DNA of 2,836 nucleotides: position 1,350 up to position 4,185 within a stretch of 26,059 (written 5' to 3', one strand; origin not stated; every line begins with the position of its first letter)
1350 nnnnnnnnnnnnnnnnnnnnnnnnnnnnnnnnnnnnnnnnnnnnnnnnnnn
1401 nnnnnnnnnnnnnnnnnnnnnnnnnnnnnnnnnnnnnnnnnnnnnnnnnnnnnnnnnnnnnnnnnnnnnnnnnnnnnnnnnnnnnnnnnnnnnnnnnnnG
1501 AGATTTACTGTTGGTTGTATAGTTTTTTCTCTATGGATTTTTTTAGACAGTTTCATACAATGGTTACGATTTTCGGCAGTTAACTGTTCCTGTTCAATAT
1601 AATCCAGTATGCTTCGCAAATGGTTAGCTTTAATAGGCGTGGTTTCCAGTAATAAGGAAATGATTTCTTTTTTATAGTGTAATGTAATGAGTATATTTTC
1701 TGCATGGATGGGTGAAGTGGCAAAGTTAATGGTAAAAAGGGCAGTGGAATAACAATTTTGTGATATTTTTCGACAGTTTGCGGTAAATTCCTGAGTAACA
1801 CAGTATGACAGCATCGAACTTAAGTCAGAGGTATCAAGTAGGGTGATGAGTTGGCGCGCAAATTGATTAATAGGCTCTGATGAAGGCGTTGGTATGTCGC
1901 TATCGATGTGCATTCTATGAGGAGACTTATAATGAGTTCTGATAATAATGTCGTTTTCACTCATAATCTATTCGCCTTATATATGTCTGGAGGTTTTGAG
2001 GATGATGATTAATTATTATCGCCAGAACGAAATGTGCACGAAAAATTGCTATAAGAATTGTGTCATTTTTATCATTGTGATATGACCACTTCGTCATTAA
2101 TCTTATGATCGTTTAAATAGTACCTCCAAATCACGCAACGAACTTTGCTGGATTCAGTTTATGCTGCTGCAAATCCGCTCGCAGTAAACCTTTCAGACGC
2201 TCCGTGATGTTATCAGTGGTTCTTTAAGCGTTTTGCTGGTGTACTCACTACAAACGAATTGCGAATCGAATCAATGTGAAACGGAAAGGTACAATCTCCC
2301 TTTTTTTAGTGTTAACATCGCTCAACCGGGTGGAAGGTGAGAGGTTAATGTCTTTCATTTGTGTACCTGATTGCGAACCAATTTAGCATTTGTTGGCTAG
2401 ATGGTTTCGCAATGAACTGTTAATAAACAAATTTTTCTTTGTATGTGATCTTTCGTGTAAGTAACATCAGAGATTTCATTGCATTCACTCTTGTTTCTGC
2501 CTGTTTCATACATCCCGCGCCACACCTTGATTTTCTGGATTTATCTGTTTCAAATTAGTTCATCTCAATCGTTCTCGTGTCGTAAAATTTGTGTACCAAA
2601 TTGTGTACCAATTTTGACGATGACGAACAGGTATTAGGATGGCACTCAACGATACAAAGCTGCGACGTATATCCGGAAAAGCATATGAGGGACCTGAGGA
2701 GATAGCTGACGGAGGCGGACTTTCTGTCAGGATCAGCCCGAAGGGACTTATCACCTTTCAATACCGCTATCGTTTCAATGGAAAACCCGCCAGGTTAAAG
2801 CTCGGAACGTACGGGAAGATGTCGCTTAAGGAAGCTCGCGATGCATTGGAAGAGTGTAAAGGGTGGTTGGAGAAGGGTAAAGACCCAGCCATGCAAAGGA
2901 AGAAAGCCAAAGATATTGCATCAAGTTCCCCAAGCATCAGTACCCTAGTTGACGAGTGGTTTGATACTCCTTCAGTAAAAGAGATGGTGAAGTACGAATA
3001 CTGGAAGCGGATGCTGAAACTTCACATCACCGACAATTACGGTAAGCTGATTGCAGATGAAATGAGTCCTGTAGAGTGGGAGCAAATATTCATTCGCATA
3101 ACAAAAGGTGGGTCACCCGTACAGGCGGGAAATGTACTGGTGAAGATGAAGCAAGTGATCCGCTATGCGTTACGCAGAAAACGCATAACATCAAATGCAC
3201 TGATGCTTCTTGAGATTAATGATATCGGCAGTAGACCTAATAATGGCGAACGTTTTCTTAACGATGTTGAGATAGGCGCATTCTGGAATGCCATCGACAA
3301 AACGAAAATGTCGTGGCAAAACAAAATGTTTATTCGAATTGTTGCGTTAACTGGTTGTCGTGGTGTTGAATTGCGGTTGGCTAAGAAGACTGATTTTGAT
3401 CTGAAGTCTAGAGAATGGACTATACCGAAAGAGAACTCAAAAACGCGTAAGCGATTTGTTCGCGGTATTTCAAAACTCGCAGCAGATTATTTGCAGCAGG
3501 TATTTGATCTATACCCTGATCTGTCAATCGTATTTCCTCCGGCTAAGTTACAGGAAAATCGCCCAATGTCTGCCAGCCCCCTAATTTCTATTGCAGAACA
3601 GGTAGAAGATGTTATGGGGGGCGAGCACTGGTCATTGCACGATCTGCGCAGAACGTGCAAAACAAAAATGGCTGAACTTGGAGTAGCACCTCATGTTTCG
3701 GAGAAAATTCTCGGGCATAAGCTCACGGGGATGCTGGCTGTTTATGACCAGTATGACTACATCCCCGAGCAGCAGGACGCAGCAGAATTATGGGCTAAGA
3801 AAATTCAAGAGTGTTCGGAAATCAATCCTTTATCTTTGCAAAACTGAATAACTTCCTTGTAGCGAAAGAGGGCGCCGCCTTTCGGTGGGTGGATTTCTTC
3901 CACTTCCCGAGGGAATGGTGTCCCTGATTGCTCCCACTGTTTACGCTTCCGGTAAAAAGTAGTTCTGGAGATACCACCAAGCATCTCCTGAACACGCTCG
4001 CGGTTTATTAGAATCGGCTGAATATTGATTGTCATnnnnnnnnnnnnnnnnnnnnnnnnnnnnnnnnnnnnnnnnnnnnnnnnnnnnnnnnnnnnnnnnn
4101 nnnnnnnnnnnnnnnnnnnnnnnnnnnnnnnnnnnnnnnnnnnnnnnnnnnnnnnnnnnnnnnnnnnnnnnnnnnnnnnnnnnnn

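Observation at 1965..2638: attL-proximal region: repeated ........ motifs, a 27-codon gene-remnant-like frame, and no tRNA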

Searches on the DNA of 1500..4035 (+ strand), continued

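Call 36: search_dna_similar(query=window:2459-3847:+, collection=ecoli_genomes, mode=distant, max_rows=40, rows=spread)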
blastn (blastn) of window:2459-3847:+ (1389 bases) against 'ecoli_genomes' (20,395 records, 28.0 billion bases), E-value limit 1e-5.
Records with a match: 83; places in all: 83; records where one place covers at least 80% of the query: 70.
Genomes with a match: 83 of 5426; with a place that covers at least 80% of the query: 70. Places per genome that has any: lowest 1, median 1, highest 1. On chromosomes: 83 places; on plasmids: 0.
Best place of each record, by identity: >=99% 73; 60-80% 10.
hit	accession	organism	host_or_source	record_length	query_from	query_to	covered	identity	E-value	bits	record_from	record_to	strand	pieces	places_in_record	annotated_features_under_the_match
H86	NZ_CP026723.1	Escherichia coli strain 266917_2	Homo sapiens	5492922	1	1389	100%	99.9%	0e+0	2501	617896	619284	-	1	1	tyrosine-type recombinase/integrase | hypothetical protein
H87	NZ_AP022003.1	Escherichia coli strain WP3-W18-ESBL-08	-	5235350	1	1389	100%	99.9%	0e+0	2501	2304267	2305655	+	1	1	tyrosine-type recombinase/integrase | hypothetical protein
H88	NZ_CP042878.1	Escherichia coli strain NMBU_W05E18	surface water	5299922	1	1389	100%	99.9%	0e+0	2501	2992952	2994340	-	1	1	tyrosine-type recombinase/integrase | hypothetical protein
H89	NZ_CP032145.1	Escherichia coli strain 15.TR.026_OXA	Larus michahellis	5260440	1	1389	100%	99.9%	0e+0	2501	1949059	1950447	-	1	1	tyrosine-type recombinase/integrase | hypothetical protein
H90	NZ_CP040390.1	Escherichia coli strain A1_136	Larus sp. (gull)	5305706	1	1389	100%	99.9%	0e+0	2501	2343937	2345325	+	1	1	tyrosine-type recombinase/integrase | hypothetical protein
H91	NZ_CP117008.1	Escherichia coli strain MLI109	Homo sapiens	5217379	1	1389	100%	99.9%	0e+0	2501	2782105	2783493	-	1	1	tyrosine-type recombinase/integrase | hypothetical protein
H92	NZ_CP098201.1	Escherichia coli strain Z0117EC0056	Canis lupus familiaris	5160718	1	1389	100%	99.9%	0e+0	2501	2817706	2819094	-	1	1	tyrosine-type recombinase/integrase | hypothetical protein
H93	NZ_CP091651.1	Escherichia coli strain KTa008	river water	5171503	1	1389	100%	99.9%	0e+0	2501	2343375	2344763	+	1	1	tyrosine-type recombinase/integrase | hypothetical protein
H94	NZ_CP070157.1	Escherichia coli strain FDAARGOS_1276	Homo sapiens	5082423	1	1389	100%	99.9%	0e+0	2501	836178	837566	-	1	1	tyrosine-type recombinase/integrase | hypothetical protein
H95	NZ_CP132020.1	Escherichia coli strain JCH8249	Homo sapiens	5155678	1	1389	100%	99.9%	0e+0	2501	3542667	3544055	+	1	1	tyrosine-type recombinase/integrase | hypothetical protein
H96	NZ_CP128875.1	Escherichia coli strain TUM14771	Homo sapiens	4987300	1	1389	100%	99.9%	0e+0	2501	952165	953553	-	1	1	tyrosine-type recombinase/integrase | hypothetical protein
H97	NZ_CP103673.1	Escherichia coli strain 4069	Homo sapiens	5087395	1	1389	100%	99.9%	0e+0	2501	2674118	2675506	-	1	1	tyrosine-type recombinase/integrase | DNA-binding transcriptional response regulator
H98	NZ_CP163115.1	Escherichia coli strain W46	Homo sapiens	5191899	1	1389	100%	99.9%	0e+0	2501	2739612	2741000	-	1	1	site-specific integrase | hypothetical protein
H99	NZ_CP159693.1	Escherichia coli strain Z142-4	hospital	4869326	1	1389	100%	99.9%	0e+0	2501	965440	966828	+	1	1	site-specific integrase | hypothetical protein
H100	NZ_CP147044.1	Escherichia coli strain 20A24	municipal wastewater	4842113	1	1389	100%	99.9%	0e+0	2501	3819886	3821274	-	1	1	tyrosine-type recombinase/integrase | helix-turn-helix domain-containing protein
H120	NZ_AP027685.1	Escherichia coli strain PSS-10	Homo sapiens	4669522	1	487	35%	99.8%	0e+0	875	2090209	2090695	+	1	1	Arm DNA-binding domain-containing protein | prophage tail fiber N-terminal domain-containing protein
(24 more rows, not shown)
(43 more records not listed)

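Call 73: get_annotated_region(hit=H120, flank=7000)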
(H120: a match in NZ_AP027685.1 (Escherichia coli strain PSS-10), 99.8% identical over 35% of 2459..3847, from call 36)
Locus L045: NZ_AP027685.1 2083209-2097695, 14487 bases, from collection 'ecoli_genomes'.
description: Escherichia coli strain PSS-10 chromosome, complete genome
organism: Escherichia coli strain PSS-10 (NCBI taxid 562)
replicon: chromosome; assembly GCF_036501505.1
host: Homo sapiens; source: feces; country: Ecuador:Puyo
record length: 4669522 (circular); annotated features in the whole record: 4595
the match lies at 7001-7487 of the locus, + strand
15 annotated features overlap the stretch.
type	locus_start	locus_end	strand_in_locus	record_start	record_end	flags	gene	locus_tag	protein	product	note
CDS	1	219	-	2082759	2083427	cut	hxpB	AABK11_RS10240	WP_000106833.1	hexitol phosphatase HxpB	-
CDS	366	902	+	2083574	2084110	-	yniB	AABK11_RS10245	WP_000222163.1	YniB family protein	-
CDS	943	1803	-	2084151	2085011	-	yniA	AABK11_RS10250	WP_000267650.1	fructosamine kinase family protein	-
CDS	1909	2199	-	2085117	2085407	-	ghoS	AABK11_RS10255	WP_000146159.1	type V toxin-antitoxin system endoribonuclease antitoxin GhoS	-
CDS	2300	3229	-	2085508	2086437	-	pfkB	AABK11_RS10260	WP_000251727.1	6-phosphofructokinase II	-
CDS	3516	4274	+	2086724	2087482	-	ydiY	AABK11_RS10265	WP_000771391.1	DUF481 domain-containing protein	-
CDS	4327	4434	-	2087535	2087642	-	yniD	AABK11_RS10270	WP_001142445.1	small membrane protein YniD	-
CDS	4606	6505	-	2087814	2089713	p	espL1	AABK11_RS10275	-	type III secretion system effector EspL1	frameshifted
CDS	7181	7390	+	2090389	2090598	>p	-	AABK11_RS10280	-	Arm DNA-binding domain-containing protein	incomplete; partial in the middle of a contig; missing C-terminus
CDS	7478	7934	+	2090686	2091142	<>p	-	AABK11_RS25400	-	prophage tail fiber N-terminal domain-containing protein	incomplete; partial in the middle of a contig; missing N-terminus and C-terminus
CDS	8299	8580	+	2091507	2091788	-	-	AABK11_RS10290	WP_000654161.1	hypothetical protein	-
CDS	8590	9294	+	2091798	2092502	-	-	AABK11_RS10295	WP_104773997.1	tail fiber domain-containing protein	-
CDS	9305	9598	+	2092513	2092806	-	-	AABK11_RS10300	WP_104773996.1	hypothetical protein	-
CDS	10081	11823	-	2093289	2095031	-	-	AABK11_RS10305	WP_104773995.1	P-loop NTPase fold protein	-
CDS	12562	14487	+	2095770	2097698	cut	thrS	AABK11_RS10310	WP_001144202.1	threonine--tRNA ligase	-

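Call 86: search_rna_families(sources=[L002, L005], threshold=evalue, max_evalue=1)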
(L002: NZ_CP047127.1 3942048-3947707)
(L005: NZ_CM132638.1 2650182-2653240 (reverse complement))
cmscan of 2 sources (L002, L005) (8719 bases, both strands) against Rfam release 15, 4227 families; matches with E-value up to 1: 0.
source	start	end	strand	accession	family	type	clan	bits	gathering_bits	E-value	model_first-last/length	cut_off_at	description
